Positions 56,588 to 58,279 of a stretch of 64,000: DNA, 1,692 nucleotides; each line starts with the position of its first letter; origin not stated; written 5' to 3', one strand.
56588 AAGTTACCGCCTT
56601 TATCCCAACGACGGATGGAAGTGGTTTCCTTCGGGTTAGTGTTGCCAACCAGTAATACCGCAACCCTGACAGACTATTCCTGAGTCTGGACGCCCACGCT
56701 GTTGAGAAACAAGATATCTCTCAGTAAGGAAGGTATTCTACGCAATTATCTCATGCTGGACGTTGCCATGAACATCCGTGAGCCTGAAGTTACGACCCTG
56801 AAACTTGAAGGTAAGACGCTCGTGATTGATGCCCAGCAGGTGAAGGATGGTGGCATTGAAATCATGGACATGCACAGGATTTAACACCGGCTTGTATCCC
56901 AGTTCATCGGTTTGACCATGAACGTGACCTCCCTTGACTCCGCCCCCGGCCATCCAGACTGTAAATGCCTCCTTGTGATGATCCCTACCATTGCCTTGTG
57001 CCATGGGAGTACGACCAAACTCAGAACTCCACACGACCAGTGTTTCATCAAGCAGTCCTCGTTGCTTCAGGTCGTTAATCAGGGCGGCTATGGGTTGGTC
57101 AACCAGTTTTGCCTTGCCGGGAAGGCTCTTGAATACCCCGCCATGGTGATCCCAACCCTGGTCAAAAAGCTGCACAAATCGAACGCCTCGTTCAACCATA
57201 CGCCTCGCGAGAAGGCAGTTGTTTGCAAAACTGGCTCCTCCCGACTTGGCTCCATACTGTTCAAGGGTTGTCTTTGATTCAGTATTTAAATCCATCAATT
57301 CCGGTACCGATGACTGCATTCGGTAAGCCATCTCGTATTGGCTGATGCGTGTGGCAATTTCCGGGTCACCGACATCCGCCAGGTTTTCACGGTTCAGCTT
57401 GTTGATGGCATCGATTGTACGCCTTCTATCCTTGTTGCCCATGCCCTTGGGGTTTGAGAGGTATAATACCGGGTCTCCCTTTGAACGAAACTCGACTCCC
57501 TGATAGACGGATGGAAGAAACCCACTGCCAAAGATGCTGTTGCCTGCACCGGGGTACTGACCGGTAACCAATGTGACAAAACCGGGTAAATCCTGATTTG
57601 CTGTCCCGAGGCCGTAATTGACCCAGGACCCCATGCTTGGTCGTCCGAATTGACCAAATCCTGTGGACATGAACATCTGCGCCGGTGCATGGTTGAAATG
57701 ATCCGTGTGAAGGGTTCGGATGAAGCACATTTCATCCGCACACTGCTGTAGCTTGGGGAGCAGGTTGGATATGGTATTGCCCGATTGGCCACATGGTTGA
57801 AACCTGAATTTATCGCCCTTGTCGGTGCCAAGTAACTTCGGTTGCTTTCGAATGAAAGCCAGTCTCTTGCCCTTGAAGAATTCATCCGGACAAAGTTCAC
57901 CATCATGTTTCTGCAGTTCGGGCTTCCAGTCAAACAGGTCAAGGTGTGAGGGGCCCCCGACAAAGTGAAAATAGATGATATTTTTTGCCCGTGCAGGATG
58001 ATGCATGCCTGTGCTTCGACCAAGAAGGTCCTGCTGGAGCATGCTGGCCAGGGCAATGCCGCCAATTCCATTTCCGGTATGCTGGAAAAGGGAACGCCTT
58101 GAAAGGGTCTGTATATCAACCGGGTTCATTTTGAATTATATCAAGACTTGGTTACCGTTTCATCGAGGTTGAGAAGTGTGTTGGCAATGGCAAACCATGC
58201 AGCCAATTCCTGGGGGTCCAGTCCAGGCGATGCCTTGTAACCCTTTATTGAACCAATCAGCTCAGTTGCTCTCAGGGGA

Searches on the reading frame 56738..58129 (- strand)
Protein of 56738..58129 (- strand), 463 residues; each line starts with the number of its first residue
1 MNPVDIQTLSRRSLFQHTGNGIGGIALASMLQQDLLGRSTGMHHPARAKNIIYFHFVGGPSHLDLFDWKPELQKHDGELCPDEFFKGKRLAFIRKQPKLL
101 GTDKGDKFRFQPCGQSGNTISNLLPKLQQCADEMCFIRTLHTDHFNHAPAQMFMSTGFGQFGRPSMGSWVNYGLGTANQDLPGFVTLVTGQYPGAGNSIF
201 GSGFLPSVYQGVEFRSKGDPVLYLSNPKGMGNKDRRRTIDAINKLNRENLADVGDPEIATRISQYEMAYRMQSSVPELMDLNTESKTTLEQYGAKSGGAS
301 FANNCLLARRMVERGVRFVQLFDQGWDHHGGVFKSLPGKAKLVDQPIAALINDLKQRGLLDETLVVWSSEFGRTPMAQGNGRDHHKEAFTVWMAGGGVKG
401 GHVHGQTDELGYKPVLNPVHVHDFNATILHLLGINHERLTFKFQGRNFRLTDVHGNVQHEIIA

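Call 11: search_protein_families(library=pfam, proteins=[window:56738-58129:-], max_evalue=0.001)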
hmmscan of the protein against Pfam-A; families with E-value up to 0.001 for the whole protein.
window:56738-58129:- (463 aa): 2 families
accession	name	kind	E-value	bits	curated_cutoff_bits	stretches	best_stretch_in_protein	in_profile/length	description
PF07394.17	DUF1501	-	1.7e-157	525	27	1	48-462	1-390/390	Protein of unknown function (DUF1501)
PF01663.27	Phosphodiest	-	0.00016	21.8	23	0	182-378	46-226/342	Type I phosphodiesterase / nucleotide pyrophosphatase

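Call 33: find_encoding_contigs(protein=window:56738-58129:-, flank=3000, max_places=4)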
Protein window:56738-58129:- (463 aa): 21 contigs read that carry it; 4 places shown.
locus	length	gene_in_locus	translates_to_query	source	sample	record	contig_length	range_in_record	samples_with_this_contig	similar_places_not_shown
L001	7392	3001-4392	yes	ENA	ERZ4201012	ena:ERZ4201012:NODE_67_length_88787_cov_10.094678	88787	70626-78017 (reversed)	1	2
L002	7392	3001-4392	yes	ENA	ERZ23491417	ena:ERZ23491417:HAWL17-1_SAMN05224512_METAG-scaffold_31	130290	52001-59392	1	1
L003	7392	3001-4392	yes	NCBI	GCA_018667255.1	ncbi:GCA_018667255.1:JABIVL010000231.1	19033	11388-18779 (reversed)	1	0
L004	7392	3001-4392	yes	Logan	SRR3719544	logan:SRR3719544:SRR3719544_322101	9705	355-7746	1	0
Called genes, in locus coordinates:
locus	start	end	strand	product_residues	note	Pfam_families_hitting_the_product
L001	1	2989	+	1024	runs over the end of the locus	PF07635:PSCyt1, PF07583:PSCyt2, PF07587:PSD1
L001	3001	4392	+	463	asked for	PF07394:DUF1501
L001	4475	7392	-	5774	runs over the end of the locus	PF13385:Laminin_G_3, PF00028:Cadherin, PF00059:Lectin_C, PF00028:Cadherin, PF00028:Cadherin, PF13360:PQQ_2, PF13570:Beta-prop_ACSF4, PF13360:PQQ_2, +27 more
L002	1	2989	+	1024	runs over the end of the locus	PF07635:PSCyt1, PF07583:PSCyt2, PF07587:PSD1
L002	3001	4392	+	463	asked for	PF07394:DUF1501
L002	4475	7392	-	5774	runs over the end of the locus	PF13385:Laminin_G_3, PF00028:Cadherin, PF00059:Lectin_C, PF00028:Cadherin, PF00028:Cadherin, PF13360:PQQ_2, PF13570:Beta-prop_ACSF4, PF13360:PQQ_2, +27 more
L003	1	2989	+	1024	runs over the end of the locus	PF07635:PSCyt1, PF07583:PSCyt2, PF07587:PSD1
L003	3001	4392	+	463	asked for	PF07394:DUF1501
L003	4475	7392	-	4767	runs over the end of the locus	PF13385:Laminin_G_3, PF00028:Cadherin, PF00028:Cadherin, PF00059:Lectin_C, PF00028:Cadherin, PF00028:Cadherin, PF13360:PQQ_2, PF13570:Beta-prop_ACSF4, +28 more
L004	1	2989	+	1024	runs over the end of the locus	PF07635:PSCyt1, PF07583:PSCyt2, PF07587:PSD1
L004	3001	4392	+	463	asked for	PF07394:DUF1501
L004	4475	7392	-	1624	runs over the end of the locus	?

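Call 36: list_cluster_members(proteins=[window:56738-58129:-, window:36618-37223:+, P0109, P0003])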
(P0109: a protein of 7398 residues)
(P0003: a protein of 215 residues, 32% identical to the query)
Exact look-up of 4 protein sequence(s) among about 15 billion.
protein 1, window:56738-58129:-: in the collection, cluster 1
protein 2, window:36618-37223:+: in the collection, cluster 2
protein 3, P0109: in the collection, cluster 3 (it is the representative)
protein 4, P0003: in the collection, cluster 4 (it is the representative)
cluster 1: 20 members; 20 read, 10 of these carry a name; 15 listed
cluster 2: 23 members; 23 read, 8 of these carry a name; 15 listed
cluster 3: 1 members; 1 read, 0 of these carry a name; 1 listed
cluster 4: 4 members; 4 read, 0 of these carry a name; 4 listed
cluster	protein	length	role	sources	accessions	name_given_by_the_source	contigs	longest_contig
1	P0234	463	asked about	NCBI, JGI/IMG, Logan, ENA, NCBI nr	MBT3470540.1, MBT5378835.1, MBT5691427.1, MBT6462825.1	MAG: DUF1501 domain-containing protein [Opitutae bacterium] | DUF1501 domain-containing protein [Opitutae bacterium]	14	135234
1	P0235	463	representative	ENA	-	-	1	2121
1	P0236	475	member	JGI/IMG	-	hypothetical protein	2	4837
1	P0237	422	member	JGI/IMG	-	hypothetical protein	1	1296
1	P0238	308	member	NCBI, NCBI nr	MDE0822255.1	MAG: DUF1501 domain-containing protein, partial [Opitutales bacterium] | DUF1501 domain-containing protein [Opitutales bacterium]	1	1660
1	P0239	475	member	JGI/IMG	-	hypothetical protein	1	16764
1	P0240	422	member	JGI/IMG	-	hypothetical protein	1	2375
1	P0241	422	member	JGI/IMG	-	hypothetical protein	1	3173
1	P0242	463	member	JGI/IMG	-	hypothetical protein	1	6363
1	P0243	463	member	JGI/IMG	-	hypothetical protein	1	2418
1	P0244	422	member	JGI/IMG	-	hypothetical protein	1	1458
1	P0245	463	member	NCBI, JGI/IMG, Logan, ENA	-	-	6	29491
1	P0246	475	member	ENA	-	-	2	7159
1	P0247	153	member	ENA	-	-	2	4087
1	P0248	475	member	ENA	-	-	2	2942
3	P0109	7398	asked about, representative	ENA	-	-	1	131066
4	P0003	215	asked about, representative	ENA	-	-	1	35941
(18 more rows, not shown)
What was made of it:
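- The organism is labelled Opitutae (call 36).
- Tried and rejected: The organism label came from cluster names instead (call 36).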
